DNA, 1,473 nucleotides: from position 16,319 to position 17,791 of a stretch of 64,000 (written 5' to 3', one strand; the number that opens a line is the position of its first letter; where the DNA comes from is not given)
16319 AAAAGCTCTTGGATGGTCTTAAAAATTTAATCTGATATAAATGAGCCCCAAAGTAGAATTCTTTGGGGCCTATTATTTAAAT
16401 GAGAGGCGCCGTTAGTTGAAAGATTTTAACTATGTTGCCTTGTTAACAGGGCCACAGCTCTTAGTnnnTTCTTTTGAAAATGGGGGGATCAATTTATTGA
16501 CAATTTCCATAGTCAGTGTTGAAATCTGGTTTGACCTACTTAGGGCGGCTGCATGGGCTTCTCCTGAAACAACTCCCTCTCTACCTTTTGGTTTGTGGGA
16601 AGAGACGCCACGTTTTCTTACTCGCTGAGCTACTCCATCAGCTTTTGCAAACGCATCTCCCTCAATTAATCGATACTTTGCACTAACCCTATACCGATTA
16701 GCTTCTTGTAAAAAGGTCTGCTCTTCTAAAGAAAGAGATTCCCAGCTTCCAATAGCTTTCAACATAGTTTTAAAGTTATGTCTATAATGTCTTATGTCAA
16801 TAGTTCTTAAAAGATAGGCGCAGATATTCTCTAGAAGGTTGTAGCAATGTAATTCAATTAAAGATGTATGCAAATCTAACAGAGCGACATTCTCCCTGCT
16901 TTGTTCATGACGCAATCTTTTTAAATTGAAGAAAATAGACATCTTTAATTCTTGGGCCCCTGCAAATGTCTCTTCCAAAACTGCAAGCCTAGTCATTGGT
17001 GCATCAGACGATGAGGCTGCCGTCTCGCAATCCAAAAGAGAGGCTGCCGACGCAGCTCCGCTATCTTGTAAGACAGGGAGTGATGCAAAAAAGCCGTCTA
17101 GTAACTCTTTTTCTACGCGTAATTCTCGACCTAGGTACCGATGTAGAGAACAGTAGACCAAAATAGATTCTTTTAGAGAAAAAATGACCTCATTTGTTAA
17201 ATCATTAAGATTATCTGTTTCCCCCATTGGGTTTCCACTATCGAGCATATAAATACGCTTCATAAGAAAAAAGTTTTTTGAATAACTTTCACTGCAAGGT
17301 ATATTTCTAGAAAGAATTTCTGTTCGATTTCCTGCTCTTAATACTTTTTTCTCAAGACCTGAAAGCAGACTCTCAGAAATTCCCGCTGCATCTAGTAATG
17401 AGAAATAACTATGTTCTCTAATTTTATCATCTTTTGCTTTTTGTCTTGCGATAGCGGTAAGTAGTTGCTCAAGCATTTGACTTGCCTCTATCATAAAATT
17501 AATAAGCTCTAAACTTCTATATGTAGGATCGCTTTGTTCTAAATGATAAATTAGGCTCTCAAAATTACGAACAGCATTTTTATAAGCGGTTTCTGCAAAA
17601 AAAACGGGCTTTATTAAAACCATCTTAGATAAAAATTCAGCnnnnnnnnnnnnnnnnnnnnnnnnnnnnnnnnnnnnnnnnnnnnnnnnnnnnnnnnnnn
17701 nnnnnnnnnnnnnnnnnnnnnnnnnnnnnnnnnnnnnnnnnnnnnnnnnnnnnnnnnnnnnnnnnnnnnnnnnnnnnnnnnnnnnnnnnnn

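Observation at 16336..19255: Single large ORFan bracketed by ~86-bp direct repeats that duplicate the secDF 3' end and its terminator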

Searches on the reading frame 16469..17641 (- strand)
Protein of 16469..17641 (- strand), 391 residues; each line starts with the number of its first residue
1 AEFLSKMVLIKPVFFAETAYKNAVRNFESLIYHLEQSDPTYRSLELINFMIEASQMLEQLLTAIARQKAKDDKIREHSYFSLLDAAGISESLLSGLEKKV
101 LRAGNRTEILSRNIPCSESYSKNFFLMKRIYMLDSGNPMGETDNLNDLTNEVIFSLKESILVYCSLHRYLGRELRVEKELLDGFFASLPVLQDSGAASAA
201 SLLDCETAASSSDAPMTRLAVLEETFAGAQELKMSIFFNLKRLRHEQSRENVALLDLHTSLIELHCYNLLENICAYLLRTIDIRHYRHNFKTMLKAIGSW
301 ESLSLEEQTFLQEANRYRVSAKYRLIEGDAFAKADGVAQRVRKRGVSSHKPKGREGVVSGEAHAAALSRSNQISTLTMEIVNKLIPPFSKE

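Call 29: find_homologous_proteins(query=A4, max_evalue=0.01)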
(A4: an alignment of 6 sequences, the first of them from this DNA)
Query A4 (6 sequences): 8000 candidates shared short words with the query, none scored E <= 0.01.

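Call 31: search_solved_structures(query=A4, max_evalue=10)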
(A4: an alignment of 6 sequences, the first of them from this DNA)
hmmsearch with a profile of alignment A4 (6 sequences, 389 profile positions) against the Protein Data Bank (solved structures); distinct sequences matched with E-value up to 10: 4.
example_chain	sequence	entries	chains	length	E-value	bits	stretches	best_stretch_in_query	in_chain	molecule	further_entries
3ak8_A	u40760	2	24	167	0.4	12.9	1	124-224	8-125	DNA protection during starvation protein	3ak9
8siu_B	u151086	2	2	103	0.59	12.4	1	82-129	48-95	Origin recognition complex subunit 2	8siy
9ikv_A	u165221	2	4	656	0.95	11.7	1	24-57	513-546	Anion exchange transporter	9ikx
9v1j_sp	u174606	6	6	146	1.2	11.3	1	328-380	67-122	Ribosomal protein S14, putative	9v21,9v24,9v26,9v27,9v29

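Call 39: predict_structure(alignment_id=A4)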
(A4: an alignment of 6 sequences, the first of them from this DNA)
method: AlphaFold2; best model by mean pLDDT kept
length: 391 residues; sequences in the alignment: 6
mean_pLDDT: 76.1   pTM: 0.78
mean pLDDT of the five models: 76.1, 74.5, 72.3, 68.6, 68.1
residues with pLDDT >= 90: 93; 70-90: 189; 50-70: 56; < 50: 53
segments of 3 or more residues with pLDDT < 50: 193-215, 321-328, 345-360, 388-391
pLDDT, mean of each block of 10 residues (from residue 1): 70 78 85 81 89 91 92 86 94 95 89 72 90 85 85 94 93 83 79 43 32 50 70 85 80 72 86 88 82 90 91 73 41 55 45 38 69 87 64 30
secondary structure, 60 per line:
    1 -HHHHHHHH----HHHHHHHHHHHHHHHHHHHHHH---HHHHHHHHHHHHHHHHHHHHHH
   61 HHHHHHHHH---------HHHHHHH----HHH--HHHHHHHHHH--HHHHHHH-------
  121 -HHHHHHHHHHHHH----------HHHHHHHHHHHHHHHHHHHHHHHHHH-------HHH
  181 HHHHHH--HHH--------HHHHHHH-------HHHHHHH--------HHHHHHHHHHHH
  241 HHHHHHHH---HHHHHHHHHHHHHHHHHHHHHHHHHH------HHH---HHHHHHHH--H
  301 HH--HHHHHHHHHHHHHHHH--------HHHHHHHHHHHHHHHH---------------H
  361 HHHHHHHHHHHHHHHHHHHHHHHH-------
elements in order: H2-9 H14-35 H39-69 H79-85 H95-104 H107-113 H122-134 H145-170 H178-186 H200-206 H214-220 H229-248 H252-277 H290-297 H305-320 H329-344 H360-384

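Call 70: fold_search(model_id=the predicted structure, library=pdb)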
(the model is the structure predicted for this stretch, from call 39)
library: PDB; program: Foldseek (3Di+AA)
matches with E <= 10: 329; with E <= 0.001: 0
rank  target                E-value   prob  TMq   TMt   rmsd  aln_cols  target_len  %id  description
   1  6wh4_C                8.0e-02  0.41  0.20  0.20  27.6       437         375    9  Crystal structure of HTR2A with inverse agonist (released 2020-09-23)
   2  4amj_A                1.0e-01  0.77  0.24  0.30  18.7       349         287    8  Turkey beta1 adrenergic receptor with stabilising mutations and bound biased agonist carvedilol (released 2012-05-23)
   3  7pp1                  1.1e-01  0.08  0.09  0.10  30.9       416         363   14  Crystal structure of the P2Y12 receptor in complex with the inverse agonist selatogrel. (released 2022-11-02)
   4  5nj6_A                1.3e-01  0.23  0.17  0.17  28.0       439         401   11  Crystal structure of a thermostabilised human protease-activated receptor-2 (PAR2) in ternary complex with Fab3949 and (released 2017-05-03)
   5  8qkd                  1.7e-01  0.47  0.19  0.24  19.6       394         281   10  X-ray crystal structure of a de novo designed single-chain parallel coiled-coil alpha-helical barrel with 5 inner helice (released 2024-07-03)
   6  6dry                  1.7e-01  0.30  0.17  0.17  25.1       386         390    9  Structural Determinants of Activation and Biased Agonism at the 5-HT2B Receptor (released 2018-08-29)
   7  8th3_A                2.1e-01  0.18  0.16  0.16  26.5       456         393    9  Structure of AT118-H Nanobody Antagonist in Complex with the Angiotensin II Type I Receptor (released 2024-05-22)
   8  9j05_A                2.8e-01  0.10  0.12  0.12  26.6       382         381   10  Apo state purinergic receptor P2Y14-BRIL/PPTN/1B3 Fab-4/9Glue (released 2025-08-06)
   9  9d3e_A                3.0e-01  0.23  0.18  0.19  24.7       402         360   12  Cryo-EM structure of CCR6 bound by SQA1 and OXM2 (released 2024-09-11)
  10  3zpr_A                3.1e-01  0.38  0.21  0.26  19.3       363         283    8  Thermostabilised turkey beta1 adrenergic receptor with 4-methyl-2-(piperazin-1-yl) quinoline bound (released 2013-04-03)
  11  5tvn                  3.1e-01  0.21  0.17  0.17  24.5       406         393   10  Crystal structure of the LSD-bound 5-HT2B receptor (released 2017-02-01)
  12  6u1s_A                3.1e-01  0.20  0.16  0.18  26.7       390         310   12  Cryo-EM structure of a de novo designed 16-helix transmembrane nanopore, TMHC8_R. (released 2020-08-19)
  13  7c6a_A                3.6e-01  0.21  0.21  0.22  28.6       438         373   10  Crystal structure of AT2R-BRIL and SRP2070_Fab complex (released 2020-07-29)
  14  7voe                  3.8e-01  0.18  0.18  0.19  26.0       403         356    9  Crystal structure of 5-HT2AR in complex with aripiprazole (released 2021-12-22)
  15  5uig                  4.1e-01  0.25  0.21  0.21  25.0       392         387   12  Crystal structure of adenosine A2A receptor bound to a novel triazole-carboximidamide antagonist (released 2017-02-08)
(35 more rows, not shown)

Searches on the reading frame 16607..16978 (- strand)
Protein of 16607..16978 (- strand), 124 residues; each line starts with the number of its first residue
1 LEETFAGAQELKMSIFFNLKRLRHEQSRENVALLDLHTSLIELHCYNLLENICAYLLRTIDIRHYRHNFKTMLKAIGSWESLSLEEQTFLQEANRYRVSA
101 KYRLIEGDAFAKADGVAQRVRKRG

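Call 59: search_solved_structures(query=A6, max_evalue=10, show_alignments=3)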
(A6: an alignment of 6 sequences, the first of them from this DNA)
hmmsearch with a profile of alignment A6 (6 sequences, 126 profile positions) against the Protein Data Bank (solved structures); distinct sequences matched with E-value up to 10: 4.
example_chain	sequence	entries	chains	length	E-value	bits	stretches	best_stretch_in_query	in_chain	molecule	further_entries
6gw5_A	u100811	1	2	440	0.24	14.8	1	3-91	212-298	Putative Outer membrane protein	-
8hr0_C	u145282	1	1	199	0.51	13.7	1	68-109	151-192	Vesicle-trafficking protein SEC22b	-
4m5d_A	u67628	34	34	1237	0.89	13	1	39-92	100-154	U3 small nucleolar RNA-associated protein 22 | Utp22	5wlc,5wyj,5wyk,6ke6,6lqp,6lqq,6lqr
7suk_NH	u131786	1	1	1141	1.2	12.6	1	41-92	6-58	U3 small nucleolar RNA-associated protein 22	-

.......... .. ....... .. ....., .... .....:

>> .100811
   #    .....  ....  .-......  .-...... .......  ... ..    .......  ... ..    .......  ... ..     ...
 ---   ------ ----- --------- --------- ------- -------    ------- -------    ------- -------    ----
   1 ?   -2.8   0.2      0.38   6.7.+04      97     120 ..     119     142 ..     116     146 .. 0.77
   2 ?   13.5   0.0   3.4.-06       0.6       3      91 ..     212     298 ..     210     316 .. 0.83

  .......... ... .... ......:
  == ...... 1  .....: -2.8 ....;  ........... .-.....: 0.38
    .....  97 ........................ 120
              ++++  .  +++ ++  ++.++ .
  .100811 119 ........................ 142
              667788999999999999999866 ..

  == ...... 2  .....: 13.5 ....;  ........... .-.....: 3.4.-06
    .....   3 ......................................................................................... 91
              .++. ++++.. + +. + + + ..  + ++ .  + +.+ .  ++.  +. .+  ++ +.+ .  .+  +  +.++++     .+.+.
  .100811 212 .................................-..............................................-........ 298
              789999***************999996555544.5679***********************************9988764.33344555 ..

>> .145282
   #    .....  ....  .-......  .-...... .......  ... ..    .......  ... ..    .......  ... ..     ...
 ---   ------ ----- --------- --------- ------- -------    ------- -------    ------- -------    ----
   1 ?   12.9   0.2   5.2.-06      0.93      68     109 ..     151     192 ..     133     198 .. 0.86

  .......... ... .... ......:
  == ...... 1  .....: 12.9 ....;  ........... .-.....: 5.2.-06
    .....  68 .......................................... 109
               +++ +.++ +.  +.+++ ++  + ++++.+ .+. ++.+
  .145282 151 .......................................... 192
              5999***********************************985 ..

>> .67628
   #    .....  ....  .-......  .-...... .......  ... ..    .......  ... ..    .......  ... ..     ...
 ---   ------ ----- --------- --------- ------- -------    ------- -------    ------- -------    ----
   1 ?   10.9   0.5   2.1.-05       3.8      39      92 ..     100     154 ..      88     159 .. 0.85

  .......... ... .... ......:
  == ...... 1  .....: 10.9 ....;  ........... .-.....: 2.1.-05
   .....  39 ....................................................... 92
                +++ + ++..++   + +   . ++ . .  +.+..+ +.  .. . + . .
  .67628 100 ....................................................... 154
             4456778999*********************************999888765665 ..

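Call 82: search_protein_families(library=pfam, alignment_id=A6, max_evalue=10)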
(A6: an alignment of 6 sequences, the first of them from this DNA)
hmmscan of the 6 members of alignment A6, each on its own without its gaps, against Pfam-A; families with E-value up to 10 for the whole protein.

A. member 1, seq(124 aa): 0 families

B. families by the number of members that match (of 6 scanned): 2 families
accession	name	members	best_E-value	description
PF05168.19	HEPN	1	0.0071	HEPN domain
PF24429.1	CSLinker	1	0.12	CSLinker motif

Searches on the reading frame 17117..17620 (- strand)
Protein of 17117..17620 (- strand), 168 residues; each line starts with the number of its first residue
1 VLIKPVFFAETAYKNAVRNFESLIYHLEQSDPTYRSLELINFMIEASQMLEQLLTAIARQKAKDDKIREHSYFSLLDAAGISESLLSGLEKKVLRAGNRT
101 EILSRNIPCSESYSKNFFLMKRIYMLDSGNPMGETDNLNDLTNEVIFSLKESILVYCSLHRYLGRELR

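Call 83: search_protein_families(library=pfam, alignment_id=A5, max_evalue=10)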
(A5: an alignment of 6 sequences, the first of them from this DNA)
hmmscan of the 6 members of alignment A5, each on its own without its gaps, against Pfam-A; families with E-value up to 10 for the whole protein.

A. member 1, seq(168 aa): 1 family
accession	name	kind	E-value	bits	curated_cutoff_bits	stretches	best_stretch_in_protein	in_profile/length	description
PF24905.1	TTC3_9th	-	0.16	12.2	27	1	20-45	2-27/60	TTC3, helical domain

B. families by the number of members that match (of 6 scanned): 2 families
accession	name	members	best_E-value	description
PF24905.1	TTC3_9th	1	0.16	TTC3, helical domain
PF19086.5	Terpene_syn_C_2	1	0.21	Terpene synthase family 2, C-terminal metal binding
